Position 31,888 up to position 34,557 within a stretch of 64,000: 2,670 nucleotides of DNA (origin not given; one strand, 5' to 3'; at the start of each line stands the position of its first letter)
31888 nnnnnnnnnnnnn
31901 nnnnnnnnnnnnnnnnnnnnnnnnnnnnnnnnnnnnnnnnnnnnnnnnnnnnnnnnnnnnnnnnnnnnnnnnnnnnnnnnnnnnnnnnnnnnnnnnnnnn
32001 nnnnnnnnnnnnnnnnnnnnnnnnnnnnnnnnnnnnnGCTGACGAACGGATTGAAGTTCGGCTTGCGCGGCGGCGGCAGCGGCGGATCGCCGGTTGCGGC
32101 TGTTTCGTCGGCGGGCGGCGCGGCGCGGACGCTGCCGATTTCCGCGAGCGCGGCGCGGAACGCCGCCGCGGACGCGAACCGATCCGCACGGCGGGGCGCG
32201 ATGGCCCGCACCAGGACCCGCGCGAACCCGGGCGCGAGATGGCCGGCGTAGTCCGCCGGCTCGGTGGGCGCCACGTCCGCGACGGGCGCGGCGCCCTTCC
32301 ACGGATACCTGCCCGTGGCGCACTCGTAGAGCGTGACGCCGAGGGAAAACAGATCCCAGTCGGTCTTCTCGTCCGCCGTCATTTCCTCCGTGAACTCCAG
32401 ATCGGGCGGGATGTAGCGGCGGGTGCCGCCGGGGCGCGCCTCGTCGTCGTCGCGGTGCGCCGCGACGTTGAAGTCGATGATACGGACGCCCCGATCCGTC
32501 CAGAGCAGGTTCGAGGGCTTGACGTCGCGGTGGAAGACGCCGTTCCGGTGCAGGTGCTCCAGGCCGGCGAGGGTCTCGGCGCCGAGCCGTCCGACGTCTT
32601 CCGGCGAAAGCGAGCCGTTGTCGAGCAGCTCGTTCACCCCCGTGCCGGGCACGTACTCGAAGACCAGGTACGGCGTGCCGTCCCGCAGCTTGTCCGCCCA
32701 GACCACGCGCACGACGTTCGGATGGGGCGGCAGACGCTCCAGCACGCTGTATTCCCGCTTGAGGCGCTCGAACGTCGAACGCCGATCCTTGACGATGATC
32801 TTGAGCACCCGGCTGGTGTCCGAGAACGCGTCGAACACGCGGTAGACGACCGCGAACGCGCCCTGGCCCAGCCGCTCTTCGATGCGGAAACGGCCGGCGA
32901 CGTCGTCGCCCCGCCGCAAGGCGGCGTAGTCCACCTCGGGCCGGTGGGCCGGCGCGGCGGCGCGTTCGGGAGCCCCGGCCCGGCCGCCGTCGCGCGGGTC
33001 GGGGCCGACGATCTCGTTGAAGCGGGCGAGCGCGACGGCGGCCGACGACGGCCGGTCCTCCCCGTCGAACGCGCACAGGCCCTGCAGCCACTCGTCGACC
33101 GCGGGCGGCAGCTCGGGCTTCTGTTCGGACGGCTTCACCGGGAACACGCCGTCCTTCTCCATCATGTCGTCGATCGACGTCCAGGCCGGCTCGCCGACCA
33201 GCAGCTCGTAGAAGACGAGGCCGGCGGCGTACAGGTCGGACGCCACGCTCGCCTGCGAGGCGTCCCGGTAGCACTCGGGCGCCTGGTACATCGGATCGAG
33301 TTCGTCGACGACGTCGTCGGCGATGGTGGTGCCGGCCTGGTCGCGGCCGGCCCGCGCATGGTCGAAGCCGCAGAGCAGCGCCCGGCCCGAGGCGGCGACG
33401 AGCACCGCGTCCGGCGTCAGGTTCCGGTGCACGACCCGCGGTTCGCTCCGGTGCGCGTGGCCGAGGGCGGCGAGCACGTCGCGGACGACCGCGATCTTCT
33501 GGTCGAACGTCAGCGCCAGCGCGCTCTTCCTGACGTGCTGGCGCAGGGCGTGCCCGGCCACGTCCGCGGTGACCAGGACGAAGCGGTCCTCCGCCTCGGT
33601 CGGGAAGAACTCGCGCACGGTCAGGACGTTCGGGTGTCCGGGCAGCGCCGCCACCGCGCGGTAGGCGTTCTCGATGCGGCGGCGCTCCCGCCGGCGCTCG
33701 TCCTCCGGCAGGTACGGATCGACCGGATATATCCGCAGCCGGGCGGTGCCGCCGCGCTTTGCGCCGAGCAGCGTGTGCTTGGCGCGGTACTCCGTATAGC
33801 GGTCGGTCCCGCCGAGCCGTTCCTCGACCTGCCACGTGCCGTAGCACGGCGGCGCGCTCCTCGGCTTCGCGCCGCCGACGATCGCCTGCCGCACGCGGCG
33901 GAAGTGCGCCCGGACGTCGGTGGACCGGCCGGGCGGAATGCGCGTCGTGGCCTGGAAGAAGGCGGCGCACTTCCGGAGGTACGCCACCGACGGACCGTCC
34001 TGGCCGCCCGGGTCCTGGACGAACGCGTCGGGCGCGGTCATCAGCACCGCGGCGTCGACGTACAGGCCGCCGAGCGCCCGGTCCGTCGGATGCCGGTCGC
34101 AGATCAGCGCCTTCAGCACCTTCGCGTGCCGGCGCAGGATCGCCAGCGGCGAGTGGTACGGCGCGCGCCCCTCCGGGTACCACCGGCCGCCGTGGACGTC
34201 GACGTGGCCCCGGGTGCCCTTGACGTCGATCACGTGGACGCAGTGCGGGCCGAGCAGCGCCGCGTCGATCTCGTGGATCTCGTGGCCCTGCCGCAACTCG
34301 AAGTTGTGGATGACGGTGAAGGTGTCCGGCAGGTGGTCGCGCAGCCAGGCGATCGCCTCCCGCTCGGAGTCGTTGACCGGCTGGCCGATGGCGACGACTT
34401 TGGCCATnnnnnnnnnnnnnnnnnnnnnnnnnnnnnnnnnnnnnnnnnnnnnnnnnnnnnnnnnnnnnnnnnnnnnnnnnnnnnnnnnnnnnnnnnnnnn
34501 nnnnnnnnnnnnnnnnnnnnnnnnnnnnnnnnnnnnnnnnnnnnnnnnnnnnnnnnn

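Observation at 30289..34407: Single polypeptide fusing a NERD domain, a degenerate kinase, a canonical Hanks kinase and a P-loop NTPase with a Cys/His cluster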

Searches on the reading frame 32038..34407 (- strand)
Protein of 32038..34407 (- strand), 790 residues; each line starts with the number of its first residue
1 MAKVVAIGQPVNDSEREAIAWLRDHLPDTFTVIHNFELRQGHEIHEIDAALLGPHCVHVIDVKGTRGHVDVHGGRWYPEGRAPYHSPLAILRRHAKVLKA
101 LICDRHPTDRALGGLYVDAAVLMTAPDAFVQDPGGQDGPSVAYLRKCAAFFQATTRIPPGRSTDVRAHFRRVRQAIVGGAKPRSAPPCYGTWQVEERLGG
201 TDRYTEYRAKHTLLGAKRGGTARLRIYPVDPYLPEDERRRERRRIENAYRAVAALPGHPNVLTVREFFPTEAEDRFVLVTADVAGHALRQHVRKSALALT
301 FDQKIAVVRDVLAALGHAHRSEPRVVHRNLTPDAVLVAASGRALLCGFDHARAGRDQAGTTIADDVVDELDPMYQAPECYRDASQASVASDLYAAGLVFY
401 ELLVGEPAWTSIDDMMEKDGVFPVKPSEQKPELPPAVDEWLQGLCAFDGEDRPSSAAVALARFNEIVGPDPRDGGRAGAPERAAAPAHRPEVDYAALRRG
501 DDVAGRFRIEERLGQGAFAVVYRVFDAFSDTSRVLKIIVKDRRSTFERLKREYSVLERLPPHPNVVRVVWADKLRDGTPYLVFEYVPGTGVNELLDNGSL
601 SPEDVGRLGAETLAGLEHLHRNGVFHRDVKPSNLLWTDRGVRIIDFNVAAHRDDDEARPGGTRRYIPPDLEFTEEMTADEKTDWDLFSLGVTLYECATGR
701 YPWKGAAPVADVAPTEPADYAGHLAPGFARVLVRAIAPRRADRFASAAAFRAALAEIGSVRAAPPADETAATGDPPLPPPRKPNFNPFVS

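Call 59: predict_structure(alignment_id=A3)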
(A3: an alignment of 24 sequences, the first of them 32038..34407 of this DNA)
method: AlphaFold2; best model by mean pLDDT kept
length: 790 residues; sequences in the alignment: 24
mean_pLDDT: 80.4   pTM: 0.43
mean pLDDT of the five models: 80.4, 78.9, 78.2, 77.4, 76.1
residues with pLDDT >= 90: 231; 70-90: 425; 50-70: 71; < 50: 63
segments of 3 or more residues with pLDDT < 50: 78-83, 354-365, 474-490, 766-788
pLDDT, mean of each block of 10 residues (from residue 1): 84 80 93 87 81 93 80 53 60 89 87 90 87 79 91 87 87 86 70 81 83 59 86 76 76 75 84 82 89 87 91 90 76 88 78 46 53 83 78 93 90 83 87 89 90 90 89 44 31 81 87 82 85 87 60 74 88 79 88 87 91 95 90 88 82 65 86 78 94 94 86 89 89 94 95 89 54 41 43
secondary structure, 60 per line:
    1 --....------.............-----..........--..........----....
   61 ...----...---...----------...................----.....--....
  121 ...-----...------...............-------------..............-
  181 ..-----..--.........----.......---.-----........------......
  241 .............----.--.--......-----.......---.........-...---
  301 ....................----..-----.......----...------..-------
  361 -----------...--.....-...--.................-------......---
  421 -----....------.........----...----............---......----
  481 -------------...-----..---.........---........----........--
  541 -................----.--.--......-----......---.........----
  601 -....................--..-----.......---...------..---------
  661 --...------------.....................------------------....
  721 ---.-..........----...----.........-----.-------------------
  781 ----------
elements in order (helices of 4 or more, strands of 3 or more residues): E3-6 H13-25 E31-40 E43-52 E57-63 E68-70 H87-105 H110-114 E117-123 E129-131 E141-143 H144-152 H166-179 E192-200 E205-211 E221-228 H235-253 E264-269 E275-281 E285-287 H288-293 H301-320 E335-338 E343-345 H377-381 H388-404 H412-417 H426-429 H436-444 H456-467 H471-476 E507-515 E519-526 E531-538 H542-557 E568-573 E579-584 E588-590 H591-596 H602-621 E634-637 E641-643 H678-698 H717-720 H726-735 H747-755

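Call 62: fold_search(model_id=the predicted structure, library=pdb)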
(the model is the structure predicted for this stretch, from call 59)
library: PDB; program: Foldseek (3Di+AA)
matches with E <= 10: 2000; with E <= 0.001: 2000
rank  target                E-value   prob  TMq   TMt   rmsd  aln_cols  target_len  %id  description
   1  6b2q_C                8.0e-17  1.00  0.28  0.79   3.6       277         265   26  Dual Inhibition of the Essential Protein Kinases A and B in Mycobacterium tuberculosis (released 2018-02-14)
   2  5m07_B                1.9e-16  1.00  0.28  0.82   4.0       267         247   24  Crystal structure of Mycobacterium tuberculosis PknI kinase domain, C20A mutant (released 2017-01-11)
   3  5m06_A                2.4e-16  1.00  0.27  0.80   3.4       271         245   25  Crystal structure of Mycobacterium tuberculosis PknI kinase domain (released 2017-01-11)
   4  2wel_A                2.8e-16  1.00  0.27  0.65   8.2       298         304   24  Crystal structure of SU6656-bound calcium/calmodulin-dependent protein kinase II delta in complex with calmodulin (released 2009-04-14)
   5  5m06_B                3.1e-16  1.00  0.28  0.82   3.1       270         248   25  Crystal structure of Mycobacterium tuberculosis PknI kinase domain (released 2017-01-11)
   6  6b2q_B                4.8e-16  1.00  0.28  0.79   4.0       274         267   26  Dual Inhibition of the Essential Protein Kinases A and B in Mycobacterium tuberculosis (released 2018-02-14)
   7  9ymt                  5.4e-16  1.00  0.28  0.76   3.6       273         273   25  Staphylococcus aureus serine/threonine kinase Stk1 with inhibitor GW779439X (released 2026-03-11)
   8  5vlo_B                6.0e-16  1.00  0.29  0.72   3.6       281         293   25  The structure of human CamKII with bound inhibitor (released 2017-08-23)
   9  7ujr_A                7.9e-16  1.00  0.26  0.70   4.0       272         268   25  Cocrystal structure of human CaMKII-alpha (CAMK2A)kinase domain and GluN2B (released 2022-04-13)
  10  4eqm_D                8.4e-16  1.00  0.28  0.78   7.7       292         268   23  Structural analysis of Staphylococcus aureus serine/threonine kinase PknB (released 2012-06-27)
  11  5xka_A                1.0e-15  1.00  0.28  0.79   3.2       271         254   25  Crystal structure of M.tuberculosis PknI kinase domain (released 2018-05-16)
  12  6ayw_A                1.4e-15  1.00  0.28  0.70   4.0       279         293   25  The structure of human CamKII with bound inhibitor (released 2017-11-15)
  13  9blh_B                1.8e-15  1.00  0.27  0.68   4.4       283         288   25  Crystal structure of calcium/calmodulin-dependent protein kinase type II subunit delta complexed with ribociclib (released 2025-05-07)
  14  6bab_D                1.9e-15  1.00  0.28  0.70   3.8       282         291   26  The structure of human CamKII with bound inhibitor (released 2017-11-29)
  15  5fg8_A                2.0e-15  1.00  0.28  0.77   3.6       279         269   25  Drosophila CaMKII-wt in complex with a fragment of the Eag potassium channel and Mg2+/ADP (released 2016-12-28)
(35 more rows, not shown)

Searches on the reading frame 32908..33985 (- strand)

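Call 32: search_solved_structures(query=window:32908-33985:-, max_evalue=0.01, show_alignments=3)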
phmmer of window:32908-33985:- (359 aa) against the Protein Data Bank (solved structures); distinct sequences matched with E-value up to 0.01: 0.

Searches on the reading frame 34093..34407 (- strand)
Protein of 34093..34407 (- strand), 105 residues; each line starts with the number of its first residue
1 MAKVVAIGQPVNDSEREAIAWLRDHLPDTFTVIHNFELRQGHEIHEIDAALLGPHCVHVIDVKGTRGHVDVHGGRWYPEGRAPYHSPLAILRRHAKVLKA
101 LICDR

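Call 34: search_protein_families(library=padloc, proteins=[window:34093-34407:-], max_evalue=1)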
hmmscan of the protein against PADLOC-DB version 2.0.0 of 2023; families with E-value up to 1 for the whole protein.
window:34093-34407:- (105 aa): 3 families
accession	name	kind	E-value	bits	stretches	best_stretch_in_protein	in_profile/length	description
PDLC02512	PglW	-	2.8e-13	46.7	1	13-102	15-110/1403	PglW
PDLC02513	PglW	-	9.8e-12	40.9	1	2-102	3-105/1413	PglW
PDLC03921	MkoA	-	5.5e-09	32.3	1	5-102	4-102/1607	-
